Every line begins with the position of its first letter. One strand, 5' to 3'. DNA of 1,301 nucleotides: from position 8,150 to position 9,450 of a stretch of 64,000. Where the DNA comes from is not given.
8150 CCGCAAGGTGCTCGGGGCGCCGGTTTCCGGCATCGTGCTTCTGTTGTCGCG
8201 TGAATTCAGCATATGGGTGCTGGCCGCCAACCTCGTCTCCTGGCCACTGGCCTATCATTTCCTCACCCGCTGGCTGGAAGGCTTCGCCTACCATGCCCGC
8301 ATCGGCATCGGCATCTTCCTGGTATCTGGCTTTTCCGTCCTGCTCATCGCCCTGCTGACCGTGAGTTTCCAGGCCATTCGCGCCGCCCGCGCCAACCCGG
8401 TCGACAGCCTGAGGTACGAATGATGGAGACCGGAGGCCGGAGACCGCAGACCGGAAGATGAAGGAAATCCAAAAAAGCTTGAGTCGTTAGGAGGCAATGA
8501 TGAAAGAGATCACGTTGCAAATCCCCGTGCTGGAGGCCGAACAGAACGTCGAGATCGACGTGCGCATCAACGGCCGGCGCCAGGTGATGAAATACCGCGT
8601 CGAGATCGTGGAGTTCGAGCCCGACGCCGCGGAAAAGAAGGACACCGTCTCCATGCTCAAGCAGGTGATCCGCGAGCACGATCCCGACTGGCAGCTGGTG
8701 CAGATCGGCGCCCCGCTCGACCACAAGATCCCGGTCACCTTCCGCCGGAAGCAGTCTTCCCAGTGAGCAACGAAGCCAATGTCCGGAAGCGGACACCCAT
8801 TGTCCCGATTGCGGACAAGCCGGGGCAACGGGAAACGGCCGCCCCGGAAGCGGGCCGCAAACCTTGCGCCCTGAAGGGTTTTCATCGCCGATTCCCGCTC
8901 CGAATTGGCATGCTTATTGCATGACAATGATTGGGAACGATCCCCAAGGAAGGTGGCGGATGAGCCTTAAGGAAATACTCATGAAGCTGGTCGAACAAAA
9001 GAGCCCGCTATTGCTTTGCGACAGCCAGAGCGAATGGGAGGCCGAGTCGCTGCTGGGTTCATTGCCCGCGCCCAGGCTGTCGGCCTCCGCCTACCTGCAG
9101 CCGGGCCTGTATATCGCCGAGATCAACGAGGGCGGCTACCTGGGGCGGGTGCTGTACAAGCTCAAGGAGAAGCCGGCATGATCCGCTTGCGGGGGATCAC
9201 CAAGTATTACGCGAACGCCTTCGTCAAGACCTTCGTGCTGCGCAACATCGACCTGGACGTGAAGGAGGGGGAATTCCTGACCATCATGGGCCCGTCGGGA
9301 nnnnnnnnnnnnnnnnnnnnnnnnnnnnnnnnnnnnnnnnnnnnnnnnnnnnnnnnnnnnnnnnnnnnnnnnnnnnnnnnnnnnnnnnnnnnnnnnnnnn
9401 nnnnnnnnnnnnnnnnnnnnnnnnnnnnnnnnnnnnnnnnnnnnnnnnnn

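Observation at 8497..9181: Two small acidic cytoplasmic proteins inserted between permease 4 and the ATPase, the second ATGA-coupled to the ATPase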

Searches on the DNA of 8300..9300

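Call 24: search_rna_families(source=window, start=8300, end=9300, threshold=evalue, max_evalue=1)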
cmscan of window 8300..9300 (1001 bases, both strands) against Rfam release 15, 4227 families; matches with E-value up to 1: 1.
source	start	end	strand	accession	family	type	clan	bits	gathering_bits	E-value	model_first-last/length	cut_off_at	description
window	8893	9029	+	RF01881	Xist_exon4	Gene; lncRNA;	-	18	100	0.28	1-126/126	no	X-chromosome inactivation gene exon 4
